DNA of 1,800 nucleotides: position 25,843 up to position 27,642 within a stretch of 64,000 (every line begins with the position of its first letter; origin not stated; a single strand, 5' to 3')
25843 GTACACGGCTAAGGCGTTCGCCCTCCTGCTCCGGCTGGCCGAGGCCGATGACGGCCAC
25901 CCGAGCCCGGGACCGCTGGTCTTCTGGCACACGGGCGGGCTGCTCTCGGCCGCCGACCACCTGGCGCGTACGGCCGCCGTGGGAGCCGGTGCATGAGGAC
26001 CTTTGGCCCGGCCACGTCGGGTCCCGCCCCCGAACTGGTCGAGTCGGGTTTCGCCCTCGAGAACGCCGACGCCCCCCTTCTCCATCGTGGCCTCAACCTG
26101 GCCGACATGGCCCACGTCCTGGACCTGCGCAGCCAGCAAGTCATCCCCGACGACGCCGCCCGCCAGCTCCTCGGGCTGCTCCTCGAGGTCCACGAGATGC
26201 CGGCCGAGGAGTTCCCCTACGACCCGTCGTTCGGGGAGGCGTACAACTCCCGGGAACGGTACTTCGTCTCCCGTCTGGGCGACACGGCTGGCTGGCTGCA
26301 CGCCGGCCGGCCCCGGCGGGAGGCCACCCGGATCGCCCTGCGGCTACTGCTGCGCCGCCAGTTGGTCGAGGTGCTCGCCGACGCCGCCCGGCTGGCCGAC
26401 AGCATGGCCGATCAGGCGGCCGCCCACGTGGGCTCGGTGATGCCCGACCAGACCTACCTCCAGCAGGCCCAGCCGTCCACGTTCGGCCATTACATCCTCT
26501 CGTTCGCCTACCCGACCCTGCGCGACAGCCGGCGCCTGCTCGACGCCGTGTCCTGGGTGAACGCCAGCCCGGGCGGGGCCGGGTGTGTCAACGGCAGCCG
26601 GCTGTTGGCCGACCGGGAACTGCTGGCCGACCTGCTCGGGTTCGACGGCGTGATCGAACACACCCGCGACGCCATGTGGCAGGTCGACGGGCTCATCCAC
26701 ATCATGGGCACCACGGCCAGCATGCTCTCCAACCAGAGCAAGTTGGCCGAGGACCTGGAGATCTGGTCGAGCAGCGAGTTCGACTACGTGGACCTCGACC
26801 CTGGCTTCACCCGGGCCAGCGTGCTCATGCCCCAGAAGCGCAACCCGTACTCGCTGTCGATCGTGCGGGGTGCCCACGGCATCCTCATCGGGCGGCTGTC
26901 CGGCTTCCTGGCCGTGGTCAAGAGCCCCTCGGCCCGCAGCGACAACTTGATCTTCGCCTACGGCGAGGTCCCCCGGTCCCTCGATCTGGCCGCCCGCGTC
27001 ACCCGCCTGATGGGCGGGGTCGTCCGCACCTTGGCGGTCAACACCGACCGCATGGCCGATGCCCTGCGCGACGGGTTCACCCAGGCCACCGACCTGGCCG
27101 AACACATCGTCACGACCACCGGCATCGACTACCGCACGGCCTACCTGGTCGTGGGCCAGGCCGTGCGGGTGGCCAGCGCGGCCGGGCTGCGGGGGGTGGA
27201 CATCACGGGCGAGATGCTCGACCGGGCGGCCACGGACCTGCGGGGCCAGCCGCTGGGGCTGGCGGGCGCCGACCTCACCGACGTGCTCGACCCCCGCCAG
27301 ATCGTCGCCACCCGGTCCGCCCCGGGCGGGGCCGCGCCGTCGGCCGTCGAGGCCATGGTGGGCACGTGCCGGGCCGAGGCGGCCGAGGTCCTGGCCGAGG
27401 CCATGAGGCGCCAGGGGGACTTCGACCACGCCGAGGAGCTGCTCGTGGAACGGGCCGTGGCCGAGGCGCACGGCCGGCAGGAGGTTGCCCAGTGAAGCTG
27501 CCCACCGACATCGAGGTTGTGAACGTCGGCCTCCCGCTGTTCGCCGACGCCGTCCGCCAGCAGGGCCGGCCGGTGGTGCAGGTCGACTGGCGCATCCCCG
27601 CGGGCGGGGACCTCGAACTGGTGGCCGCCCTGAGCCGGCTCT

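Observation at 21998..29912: Eight-gene, overlap-coupled operon: ComA-like, unknown Cys-rich protein, ASL-like lyase, PLP enzyme, ArgH-like lyase, DUF1116, DUF2877, small acidic protein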

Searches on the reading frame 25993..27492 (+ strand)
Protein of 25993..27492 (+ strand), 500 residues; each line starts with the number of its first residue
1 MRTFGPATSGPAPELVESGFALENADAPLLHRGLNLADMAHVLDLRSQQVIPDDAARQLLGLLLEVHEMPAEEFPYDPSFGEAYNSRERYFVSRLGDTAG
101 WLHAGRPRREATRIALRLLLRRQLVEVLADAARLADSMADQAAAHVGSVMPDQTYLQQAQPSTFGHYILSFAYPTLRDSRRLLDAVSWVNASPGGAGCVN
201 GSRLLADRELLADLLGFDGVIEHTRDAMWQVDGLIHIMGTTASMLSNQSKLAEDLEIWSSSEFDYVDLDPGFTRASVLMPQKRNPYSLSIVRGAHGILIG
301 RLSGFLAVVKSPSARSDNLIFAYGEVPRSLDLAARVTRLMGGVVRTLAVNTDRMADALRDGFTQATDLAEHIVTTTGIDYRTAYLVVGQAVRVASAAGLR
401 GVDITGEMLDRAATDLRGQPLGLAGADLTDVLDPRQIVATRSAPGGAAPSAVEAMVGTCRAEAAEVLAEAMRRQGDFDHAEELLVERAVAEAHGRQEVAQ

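Call 4: search_protein_families(library=pfam, proteins=[window:25993-27492:+], max_evalue=0.01)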
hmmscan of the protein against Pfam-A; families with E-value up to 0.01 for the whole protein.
window:25993-27492:+ (500 aa): 2 families
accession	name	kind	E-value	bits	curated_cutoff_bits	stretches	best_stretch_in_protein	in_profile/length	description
PF00206.25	Lyase_1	-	1.2e-32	114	27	1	83-295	82-307/312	Lyase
PF14698.11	ASL_C2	-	7.6e-12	45.9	27.3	1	362-439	1-69/69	Argininosuccinate lyase C-terminal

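Call 5: search_protein_families(library=ncbifam, proteins=[window:25993-27492:+], max_evalue=0.01)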
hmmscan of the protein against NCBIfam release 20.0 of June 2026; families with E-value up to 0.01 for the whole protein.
window:25993-27492:+ (500 aa): 15 families
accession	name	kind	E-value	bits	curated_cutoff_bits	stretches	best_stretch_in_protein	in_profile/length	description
NF052535.1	CoM_syn_XcbC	exception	1e-129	433.6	575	1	9-492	14-494/495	2-phosphosulfolactate phosphatase XcbC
TIGR00838.1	argH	equivalog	4.1e-82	276.6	279.5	1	37-462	34-453/455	argininosuccinate lyase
NF008964.0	PRK12308.1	equivalog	1.7e-53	181.9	657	1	62-464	65-457/624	argininosuccinate lyase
NF002563.0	PRK02186.1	subfamily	6.3e-53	180.2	625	1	34-482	442-875/890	argininosuccinate lyase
NF005218.0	PRK06705.1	equivalog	1.5e-39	136.1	883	1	37-388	44-398/502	argininosuccinate lyase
TIGR02426.1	protocat_pcaB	equivalog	3.3e-15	55.9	355.75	1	97-318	88-308/338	3-carboxy-cis,cis-muconate cycloisomerase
NF006554.0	PRK09053.1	equivalog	1.6e-13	50.3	595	1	97-405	98-409/453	3-carboxy-cis,cis-muconate cycloisomerase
TIGR00928.1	purB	equivalog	1.9e-13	50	326.2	1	88-359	77-352/436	adenylosuccinate lyase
NF005000.0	PRK06389.1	equivalog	1.4e-11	44.2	388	1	39-296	40-290/434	argininosuccinate lyase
NF006500.1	PRK08937.2-4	subfamily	1.2e-05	24.3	626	1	98-357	97-359/448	adenylosuccinate lyase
NF052556.1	NtrsucLyaStm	equivalog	5.6e-05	22.2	650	1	98-398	108-421/466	nitrosuccinate lyase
NF052536.2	CoM_syn_XcbD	exception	8.3e-05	21.5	600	1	99-365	98-369/443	3-sulfopropionylcysteine synthase XcbD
NF008909.0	PRK12273.1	subfamily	0.00017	20.6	510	1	115-286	150-330/474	aspartate ammonia-lyase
TIGR00839.1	aspA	equivalog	0.00027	20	681.2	1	114-291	144-330/468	aspartate ammonia-lyase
NF009089.0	PRK12425.1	equivalog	0.0066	15.3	840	0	126-289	157-329/464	class II fumarate hydratase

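Call 37: search_solved_structures(query=window:25993-27492:+, max_evalue=1e-10, show_alignments=1)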
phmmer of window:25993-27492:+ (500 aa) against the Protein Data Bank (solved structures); distinct sequences matched with E-value up to 1e-10: 18.
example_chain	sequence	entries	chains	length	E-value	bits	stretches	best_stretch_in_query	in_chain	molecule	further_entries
6rx8_A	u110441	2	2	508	1.8e-53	185.2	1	37-464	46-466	Argininosuccinate lyase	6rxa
6g3d_A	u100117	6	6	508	5.5e-53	183.6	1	37-464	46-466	Argininosuccinate lyase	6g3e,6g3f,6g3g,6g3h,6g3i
6iem_A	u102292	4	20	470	2.9e-51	177.9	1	82-468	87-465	Argininosuccinate lyase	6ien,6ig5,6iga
1u15_A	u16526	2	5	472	4e-50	174.2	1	69-458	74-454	Delta crystallin I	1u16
1hy0_A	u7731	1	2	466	1.4e-49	172.4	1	82-456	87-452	DELTA CRYSTALLIN I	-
1xwo_A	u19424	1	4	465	1.5e-48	169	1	69-456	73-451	Delta crystallin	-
1hy1_A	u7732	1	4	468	3e-48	168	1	67-400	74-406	DELTA CRYSTALLIN II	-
1k7w_A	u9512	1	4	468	3.2e-48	167.9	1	67-454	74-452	delta 2 crystallin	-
1tju_A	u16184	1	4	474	1e-47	166.2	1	67-400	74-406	Delta crystallin II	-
1tjv_A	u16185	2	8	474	2e-47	165.3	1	67-400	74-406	Delta crystallin II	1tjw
1aos_A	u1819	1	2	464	3.3e-47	164.6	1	71-461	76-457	ARGININOSUCCINATE LYASE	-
1auw_A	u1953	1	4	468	3.5e-47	164.5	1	73-454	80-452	DELTA 2 CRYSTALLIN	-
1dcn_A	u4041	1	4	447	5.3e-47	163.9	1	68-403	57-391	DELTA 2 CRYSTALLIN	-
1k62_A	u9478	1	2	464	1.2e-46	162.7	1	71-461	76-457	Argininosuccinate Lyase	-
1i0a_A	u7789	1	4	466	1.4e-46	162.5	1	39-460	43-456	DELTA CRYSTALLIN I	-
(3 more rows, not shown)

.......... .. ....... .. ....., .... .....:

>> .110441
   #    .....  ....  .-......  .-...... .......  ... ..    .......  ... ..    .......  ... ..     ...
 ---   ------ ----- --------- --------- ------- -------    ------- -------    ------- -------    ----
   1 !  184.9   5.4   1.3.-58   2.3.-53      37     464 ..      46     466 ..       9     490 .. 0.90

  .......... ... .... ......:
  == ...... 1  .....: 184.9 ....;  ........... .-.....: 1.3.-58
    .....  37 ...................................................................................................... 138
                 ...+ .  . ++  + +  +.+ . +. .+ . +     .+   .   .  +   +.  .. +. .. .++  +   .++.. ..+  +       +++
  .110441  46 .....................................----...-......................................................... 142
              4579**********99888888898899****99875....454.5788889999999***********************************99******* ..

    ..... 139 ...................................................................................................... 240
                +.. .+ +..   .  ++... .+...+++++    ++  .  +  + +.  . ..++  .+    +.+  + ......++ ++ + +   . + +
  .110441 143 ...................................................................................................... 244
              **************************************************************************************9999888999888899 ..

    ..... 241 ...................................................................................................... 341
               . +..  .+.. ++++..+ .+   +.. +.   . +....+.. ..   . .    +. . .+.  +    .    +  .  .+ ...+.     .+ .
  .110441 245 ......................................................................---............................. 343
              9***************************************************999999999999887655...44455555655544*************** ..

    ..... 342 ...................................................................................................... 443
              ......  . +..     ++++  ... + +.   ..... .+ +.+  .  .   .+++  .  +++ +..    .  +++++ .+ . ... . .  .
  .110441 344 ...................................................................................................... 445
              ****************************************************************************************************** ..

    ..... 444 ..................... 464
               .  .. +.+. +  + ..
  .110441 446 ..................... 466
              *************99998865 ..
